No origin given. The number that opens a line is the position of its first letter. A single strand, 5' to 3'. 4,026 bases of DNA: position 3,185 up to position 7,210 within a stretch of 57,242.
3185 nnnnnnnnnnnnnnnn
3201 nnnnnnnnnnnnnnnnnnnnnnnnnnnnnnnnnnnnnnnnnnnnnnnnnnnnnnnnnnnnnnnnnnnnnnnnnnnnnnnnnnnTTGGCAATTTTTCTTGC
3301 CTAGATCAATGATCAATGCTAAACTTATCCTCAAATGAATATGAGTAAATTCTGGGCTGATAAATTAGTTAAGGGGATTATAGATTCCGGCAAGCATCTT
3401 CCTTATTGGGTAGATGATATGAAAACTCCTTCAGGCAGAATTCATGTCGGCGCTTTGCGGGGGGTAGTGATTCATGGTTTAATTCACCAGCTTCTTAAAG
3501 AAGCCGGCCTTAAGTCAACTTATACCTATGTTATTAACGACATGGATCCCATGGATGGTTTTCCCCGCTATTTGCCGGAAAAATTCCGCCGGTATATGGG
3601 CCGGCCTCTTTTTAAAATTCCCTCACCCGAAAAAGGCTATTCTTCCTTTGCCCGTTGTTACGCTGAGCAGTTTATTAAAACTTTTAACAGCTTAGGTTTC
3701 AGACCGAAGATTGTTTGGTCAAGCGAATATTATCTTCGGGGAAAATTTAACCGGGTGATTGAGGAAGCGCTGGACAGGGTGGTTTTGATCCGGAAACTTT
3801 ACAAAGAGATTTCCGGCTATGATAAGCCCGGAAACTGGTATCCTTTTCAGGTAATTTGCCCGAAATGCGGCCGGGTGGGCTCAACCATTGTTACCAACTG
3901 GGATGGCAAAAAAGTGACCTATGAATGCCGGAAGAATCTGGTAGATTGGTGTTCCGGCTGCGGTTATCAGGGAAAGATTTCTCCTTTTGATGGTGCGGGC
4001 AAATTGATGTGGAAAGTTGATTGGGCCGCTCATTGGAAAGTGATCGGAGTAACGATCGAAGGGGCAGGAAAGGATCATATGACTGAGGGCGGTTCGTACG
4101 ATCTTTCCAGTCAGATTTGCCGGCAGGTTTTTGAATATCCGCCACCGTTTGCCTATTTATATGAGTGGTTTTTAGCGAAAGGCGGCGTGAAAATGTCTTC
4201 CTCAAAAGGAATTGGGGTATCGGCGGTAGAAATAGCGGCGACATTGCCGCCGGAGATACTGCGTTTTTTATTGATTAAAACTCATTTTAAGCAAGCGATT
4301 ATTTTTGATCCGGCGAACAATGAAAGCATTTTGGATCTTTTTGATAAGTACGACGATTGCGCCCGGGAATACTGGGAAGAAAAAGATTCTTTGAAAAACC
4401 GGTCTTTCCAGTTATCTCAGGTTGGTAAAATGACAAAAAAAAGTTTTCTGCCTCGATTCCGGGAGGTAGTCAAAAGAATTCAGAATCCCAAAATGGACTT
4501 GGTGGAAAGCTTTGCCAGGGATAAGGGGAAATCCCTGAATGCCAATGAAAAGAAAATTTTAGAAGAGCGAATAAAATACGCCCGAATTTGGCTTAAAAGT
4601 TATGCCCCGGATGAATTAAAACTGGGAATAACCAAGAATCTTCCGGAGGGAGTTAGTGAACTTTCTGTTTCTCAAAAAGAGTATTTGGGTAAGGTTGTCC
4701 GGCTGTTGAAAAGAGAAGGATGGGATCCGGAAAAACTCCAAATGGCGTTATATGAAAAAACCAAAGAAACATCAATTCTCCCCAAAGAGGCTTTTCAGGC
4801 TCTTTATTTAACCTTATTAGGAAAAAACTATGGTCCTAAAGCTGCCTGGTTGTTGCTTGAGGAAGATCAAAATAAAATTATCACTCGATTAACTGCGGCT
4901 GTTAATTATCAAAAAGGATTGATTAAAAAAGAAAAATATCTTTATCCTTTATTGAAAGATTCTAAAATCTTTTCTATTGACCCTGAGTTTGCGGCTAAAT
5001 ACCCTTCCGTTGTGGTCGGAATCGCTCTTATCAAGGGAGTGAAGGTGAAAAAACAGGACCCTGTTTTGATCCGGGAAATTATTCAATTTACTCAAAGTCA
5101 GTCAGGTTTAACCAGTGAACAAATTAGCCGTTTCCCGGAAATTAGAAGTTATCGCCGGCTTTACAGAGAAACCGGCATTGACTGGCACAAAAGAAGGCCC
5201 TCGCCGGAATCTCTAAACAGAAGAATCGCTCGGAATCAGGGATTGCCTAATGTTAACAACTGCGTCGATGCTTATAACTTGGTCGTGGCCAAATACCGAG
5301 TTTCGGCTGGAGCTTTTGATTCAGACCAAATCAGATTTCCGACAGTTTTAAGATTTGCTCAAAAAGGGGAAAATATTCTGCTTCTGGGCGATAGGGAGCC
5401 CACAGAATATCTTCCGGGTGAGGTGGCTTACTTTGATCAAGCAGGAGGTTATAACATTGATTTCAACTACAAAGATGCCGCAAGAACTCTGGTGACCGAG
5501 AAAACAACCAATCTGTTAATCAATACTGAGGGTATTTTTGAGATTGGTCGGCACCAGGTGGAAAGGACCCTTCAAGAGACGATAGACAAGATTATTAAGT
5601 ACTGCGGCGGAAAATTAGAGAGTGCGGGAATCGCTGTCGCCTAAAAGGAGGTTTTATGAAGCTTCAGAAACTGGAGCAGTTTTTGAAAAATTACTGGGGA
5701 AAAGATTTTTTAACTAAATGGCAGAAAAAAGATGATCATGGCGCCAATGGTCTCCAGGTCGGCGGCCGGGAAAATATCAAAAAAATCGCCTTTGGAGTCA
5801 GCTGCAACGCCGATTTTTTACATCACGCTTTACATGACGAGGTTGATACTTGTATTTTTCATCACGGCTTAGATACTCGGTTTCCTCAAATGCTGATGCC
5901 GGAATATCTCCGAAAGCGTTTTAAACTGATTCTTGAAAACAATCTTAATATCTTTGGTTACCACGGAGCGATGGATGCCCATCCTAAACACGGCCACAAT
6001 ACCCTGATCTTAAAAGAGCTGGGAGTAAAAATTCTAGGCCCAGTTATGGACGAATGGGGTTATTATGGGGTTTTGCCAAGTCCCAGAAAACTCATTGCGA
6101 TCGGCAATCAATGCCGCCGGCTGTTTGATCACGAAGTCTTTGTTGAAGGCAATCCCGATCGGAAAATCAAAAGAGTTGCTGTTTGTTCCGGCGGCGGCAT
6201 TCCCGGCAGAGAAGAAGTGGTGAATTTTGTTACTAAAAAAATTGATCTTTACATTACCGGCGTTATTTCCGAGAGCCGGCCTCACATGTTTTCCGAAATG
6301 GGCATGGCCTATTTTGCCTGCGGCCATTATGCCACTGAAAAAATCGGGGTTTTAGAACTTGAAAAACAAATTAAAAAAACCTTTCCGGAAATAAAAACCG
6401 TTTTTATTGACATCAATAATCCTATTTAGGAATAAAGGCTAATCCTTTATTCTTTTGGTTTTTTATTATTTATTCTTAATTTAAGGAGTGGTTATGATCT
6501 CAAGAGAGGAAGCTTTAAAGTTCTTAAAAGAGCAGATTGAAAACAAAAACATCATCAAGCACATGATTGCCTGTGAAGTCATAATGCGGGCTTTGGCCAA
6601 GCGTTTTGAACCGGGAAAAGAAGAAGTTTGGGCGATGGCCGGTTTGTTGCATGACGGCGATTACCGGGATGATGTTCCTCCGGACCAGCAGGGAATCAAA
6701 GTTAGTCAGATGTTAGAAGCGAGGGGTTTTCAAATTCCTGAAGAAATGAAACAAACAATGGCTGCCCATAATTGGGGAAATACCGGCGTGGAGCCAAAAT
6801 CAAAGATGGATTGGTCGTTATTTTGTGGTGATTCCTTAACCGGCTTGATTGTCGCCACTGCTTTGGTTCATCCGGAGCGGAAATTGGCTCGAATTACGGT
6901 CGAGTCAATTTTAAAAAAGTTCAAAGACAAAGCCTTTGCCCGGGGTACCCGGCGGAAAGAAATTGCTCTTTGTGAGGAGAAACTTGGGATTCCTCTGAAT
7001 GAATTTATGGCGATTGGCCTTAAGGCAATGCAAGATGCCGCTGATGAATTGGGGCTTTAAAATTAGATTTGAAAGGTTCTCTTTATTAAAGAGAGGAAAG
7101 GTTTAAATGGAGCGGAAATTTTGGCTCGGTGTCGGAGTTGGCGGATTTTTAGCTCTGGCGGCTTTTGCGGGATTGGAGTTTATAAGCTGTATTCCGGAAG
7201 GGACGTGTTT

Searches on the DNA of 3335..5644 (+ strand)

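Call 12: search_rna_families(sources=[L009, L002, L006], threshold=evalue, max_evalue=0.01, show_alignments=3)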
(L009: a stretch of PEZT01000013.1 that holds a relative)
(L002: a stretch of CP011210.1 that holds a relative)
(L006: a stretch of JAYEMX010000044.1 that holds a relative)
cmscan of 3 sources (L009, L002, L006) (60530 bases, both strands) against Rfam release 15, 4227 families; matches with E-value up to 0.01: 3.
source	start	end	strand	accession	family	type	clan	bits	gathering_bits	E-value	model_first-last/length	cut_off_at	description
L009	4306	4377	-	RF00005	tRNA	Gene; tRNA;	CL00001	63.8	29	1.5e-11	1-71/71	no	tRNA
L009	5082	5264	+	RF00230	T-box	Cis-reg; leader;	-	58.9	93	2.7e-10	1-219/219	no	T-box leader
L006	8801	8873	-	RF00005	tRNA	Gene; tRNA;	CL00001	52.5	29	1.9e-08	1-71/71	no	tRNA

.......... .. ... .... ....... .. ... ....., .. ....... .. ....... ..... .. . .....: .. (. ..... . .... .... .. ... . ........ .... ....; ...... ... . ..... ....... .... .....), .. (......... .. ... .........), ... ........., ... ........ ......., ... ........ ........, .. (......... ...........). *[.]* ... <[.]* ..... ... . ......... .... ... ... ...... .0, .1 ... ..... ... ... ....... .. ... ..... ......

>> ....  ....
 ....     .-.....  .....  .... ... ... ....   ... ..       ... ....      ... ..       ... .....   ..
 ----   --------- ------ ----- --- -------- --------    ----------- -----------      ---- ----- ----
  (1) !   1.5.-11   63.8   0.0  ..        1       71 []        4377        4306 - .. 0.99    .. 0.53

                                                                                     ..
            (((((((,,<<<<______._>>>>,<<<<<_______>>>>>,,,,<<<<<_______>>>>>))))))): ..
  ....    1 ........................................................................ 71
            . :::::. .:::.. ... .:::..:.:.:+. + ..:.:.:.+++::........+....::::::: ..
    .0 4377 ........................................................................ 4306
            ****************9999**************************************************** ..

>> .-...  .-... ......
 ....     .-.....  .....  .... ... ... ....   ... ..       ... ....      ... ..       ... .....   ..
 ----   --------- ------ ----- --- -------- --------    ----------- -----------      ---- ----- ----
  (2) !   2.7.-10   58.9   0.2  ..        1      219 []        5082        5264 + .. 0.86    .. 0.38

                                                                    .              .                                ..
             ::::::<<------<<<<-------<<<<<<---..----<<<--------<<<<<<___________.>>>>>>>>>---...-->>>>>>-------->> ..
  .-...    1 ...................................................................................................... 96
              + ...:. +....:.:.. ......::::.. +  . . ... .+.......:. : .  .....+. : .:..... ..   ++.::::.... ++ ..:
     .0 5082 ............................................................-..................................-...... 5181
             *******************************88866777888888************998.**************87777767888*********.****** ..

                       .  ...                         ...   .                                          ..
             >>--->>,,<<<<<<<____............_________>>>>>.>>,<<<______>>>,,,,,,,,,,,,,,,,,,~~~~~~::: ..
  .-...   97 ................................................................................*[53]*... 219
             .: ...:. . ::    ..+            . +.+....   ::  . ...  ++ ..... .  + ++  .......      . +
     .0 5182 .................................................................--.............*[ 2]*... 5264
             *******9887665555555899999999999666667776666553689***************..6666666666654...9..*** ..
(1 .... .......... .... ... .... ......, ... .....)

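Call 30: search_rna_families(sources=[L005, L028, L025], threshold=evalue, max_evalue=0.01, show_alignments=6)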
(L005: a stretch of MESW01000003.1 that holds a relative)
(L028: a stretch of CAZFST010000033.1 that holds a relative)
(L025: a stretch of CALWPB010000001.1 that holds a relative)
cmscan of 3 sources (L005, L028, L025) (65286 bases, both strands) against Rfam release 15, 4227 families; matches with E-value up to 0.01: 4.
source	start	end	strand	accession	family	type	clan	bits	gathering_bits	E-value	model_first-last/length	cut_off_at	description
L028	9546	9841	+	RF00230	T-box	Cis-reg; leader;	-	92.8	93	5.5e-19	1-219/219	no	T-box leader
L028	5437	5614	+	RF00230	T-box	Cis-reg; leader;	-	82.6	93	2.3e-16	1-219/219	no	T-box leader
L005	13549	13711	+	RF00230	T-box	Cis-reg; leader;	-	50.8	93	3.7e-08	1-219/219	no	T-box leader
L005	4538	4867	+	RF00230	T-box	Cis-reg; leader;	-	39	93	4.1e-05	1-219/219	no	T-box leader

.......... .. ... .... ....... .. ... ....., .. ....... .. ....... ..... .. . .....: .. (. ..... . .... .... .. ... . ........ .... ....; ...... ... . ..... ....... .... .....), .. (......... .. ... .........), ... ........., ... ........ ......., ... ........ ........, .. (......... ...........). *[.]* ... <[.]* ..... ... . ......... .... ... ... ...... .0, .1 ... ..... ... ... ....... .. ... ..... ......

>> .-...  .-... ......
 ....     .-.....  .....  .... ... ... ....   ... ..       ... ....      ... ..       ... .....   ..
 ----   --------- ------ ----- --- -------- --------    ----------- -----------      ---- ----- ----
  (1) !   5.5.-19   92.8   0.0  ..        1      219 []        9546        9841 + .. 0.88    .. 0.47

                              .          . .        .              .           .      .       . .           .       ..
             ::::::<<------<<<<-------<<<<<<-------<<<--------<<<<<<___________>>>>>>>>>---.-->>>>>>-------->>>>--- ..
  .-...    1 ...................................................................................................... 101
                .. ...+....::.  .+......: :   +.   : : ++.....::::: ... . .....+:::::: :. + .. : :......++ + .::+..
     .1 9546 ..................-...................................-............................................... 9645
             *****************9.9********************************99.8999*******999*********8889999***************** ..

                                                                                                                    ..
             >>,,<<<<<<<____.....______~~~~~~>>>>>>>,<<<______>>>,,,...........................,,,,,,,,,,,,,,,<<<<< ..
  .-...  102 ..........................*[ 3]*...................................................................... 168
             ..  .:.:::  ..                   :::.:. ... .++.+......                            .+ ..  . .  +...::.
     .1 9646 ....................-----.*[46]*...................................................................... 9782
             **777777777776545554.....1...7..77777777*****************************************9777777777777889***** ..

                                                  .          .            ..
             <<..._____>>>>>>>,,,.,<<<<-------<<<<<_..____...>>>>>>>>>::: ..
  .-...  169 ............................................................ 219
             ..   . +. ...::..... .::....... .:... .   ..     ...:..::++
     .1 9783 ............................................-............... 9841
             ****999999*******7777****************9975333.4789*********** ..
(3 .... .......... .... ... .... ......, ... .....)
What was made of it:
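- A Firmicute lysK T-box (L028, 92.8 bits) has AAA-G at the same place (call 30).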

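Call 49: search_rna_families(sources=[L032, L033, L034, L035], threshold=evalue, max_evalue=0.05, show_alignments=5)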
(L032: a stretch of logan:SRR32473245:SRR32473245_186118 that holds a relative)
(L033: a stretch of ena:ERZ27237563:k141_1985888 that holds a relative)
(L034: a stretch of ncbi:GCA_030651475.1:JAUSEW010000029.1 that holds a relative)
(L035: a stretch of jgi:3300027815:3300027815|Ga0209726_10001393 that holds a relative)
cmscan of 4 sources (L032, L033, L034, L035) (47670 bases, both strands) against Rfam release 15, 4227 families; matches with E-value up to 0.05: 2.
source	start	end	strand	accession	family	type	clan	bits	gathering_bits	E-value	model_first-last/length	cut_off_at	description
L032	782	1092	+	RF00230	T-box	Cis-reg; leader;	-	71.6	93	1.2e-13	1-219/219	no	T-box leader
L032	57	128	-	RF00005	tRNA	Gene; tRNA;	CL00001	66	29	2.8e-12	1-71/71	no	tRNA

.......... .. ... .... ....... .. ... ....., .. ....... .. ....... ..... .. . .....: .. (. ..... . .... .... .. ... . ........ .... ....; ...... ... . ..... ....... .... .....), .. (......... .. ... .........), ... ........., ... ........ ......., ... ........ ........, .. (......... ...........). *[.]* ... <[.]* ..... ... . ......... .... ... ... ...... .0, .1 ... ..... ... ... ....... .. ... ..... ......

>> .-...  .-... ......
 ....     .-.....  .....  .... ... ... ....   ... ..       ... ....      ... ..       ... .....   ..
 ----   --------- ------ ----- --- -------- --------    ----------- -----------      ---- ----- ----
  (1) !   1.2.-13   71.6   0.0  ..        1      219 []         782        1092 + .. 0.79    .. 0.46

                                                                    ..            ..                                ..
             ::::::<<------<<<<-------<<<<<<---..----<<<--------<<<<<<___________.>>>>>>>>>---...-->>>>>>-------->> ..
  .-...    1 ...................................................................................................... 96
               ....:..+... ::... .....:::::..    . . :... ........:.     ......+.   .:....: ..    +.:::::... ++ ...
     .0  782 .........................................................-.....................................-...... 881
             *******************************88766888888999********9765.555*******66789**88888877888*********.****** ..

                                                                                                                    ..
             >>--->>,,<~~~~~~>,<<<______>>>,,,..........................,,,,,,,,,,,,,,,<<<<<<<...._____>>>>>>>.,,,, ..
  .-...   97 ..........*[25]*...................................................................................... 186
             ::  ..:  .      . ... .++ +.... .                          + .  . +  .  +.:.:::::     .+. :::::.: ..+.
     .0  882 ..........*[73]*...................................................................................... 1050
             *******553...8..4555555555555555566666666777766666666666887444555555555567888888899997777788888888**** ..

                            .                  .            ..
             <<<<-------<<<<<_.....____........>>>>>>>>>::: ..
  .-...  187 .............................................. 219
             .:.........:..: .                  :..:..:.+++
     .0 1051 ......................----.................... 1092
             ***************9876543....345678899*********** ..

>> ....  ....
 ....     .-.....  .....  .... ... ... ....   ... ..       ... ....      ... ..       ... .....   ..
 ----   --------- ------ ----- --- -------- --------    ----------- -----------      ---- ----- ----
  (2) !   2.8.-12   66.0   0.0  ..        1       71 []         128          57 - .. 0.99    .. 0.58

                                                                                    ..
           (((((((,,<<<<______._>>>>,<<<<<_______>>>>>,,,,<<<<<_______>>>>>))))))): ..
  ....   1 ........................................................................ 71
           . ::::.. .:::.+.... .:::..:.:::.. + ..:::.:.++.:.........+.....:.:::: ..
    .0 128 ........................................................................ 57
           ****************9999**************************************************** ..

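Call 113: search_rna_families(sources=[L030, L036, L037, L038, L039], threshold=evalue, max_evalue=0.05, show_alignments=2)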
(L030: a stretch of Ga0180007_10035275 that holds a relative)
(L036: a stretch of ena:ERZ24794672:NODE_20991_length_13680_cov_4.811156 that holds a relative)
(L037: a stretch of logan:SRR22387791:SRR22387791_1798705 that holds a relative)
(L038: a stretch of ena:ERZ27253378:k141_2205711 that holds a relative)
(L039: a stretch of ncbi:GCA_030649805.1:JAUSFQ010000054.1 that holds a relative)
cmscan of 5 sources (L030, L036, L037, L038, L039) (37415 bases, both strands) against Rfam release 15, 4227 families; matches with E-value up to 0.05: 5.
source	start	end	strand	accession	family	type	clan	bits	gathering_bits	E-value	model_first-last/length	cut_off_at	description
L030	1252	1517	-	RF00230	T-box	Cis-reg; leader;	-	91.4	93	7.2e-19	1-219/219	no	T-box leader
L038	8502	8573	-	RF00005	tRNA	Gene; tRNA;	CL00001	65.7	29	2.8e-12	1-71/71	no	tRNA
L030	2257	2329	+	RF00005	tRNA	Gene; tRNA;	CL00001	61.2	29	4.7e-11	1-71/71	no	tRNA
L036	2620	2692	-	RF00005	tRNA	Gene; tRNA;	CL00001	60.5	29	7.8e-11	1-71/71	no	tRNA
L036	3744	3959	+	RF00230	T-box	Cis-reg; leader;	-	44.4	93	9.4e-07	1-219/219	no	T-box leader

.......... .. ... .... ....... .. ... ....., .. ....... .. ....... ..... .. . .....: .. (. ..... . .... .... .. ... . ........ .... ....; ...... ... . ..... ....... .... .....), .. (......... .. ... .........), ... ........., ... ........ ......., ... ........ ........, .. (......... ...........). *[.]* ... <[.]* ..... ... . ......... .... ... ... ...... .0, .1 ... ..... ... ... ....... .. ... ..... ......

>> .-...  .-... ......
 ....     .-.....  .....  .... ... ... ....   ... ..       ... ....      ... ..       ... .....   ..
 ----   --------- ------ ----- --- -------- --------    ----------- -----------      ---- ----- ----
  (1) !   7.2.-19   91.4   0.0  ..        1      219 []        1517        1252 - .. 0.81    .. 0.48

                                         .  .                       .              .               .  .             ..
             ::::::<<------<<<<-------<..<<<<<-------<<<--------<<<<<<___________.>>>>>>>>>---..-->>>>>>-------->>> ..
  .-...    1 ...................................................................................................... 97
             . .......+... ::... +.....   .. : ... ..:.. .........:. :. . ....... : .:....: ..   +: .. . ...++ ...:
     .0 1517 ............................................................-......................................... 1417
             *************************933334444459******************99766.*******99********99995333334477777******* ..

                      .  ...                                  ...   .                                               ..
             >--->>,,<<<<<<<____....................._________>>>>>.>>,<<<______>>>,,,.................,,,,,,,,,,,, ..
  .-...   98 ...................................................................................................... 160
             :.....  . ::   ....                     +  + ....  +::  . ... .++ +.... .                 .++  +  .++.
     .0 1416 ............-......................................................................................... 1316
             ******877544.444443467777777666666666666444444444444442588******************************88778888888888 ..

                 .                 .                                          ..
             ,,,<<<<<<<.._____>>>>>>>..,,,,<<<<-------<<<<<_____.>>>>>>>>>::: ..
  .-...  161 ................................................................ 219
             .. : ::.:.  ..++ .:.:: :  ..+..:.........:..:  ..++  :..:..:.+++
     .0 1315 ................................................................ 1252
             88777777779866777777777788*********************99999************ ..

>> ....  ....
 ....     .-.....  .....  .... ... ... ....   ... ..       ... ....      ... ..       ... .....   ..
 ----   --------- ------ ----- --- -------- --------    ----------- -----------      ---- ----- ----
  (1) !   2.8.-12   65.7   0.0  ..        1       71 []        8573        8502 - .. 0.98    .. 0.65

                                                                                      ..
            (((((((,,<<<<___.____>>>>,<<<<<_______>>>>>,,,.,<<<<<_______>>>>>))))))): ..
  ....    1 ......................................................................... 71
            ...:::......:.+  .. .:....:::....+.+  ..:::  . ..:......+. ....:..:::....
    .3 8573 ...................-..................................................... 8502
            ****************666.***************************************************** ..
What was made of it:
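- On T-box leader (RF00230): The compact relative L030 reaches 91.4 bits (call 113). L030 and L032 do have an adjacent Stem III (calls 49, 113).
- Related CPR leaders score 58.9 bits (L009), 91.4 (L030), 71.6 (L032), 44.4 (L036) and 39.0 (L005) (calls 12, 113, 49, 30). Related leaders reach up to 91.4 bits (call 113).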

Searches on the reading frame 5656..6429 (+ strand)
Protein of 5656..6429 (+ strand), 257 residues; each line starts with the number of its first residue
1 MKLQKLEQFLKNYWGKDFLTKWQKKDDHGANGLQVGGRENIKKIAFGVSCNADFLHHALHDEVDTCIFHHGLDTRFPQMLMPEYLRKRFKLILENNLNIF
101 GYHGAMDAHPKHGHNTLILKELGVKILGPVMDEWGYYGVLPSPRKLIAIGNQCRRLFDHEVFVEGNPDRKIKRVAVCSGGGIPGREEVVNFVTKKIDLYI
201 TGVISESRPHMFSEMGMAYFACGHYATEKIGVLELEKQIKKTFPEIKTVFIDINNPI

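Call 8: search_protein_families(library=pfam, proteins=[window:5656-6429:+])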
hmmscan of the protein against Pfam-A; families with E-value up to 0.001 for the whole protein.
window:5656-6429:+ (257 aa): 1 family
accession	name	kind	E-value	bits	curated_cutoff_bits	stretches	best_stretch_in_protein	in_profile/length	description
PF01784.24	DUF34_NIF3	-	3.1e-44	152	23.4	1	20-256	14-256/256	Duf34/NIF3 (NGG1p interacting factor 3)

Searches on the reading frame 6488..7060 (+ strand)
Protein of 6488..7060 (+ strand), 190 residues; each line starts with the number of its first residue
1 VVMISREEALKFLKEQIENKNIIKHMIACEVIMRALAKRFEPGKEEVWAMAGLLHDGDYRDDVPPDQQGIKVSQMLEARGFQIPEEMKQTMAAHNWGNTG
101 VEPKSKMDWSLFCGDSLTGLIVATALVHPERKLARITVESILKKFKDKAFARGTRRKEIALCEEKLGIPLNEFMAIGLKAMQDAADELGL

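Call 8: search_protein_families(library=pfam, proteins=[window:6488-7060:+])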
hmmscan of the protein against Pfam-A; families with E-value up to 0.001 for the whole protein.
window:6488-7060:+ (190 aa): 1 family
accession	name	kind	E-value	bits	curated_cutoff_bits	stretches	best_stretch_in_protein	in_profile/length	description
PF08668.18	HDOD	-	0.00078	19.4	22.9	0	14-56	87-129/196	HDOD domain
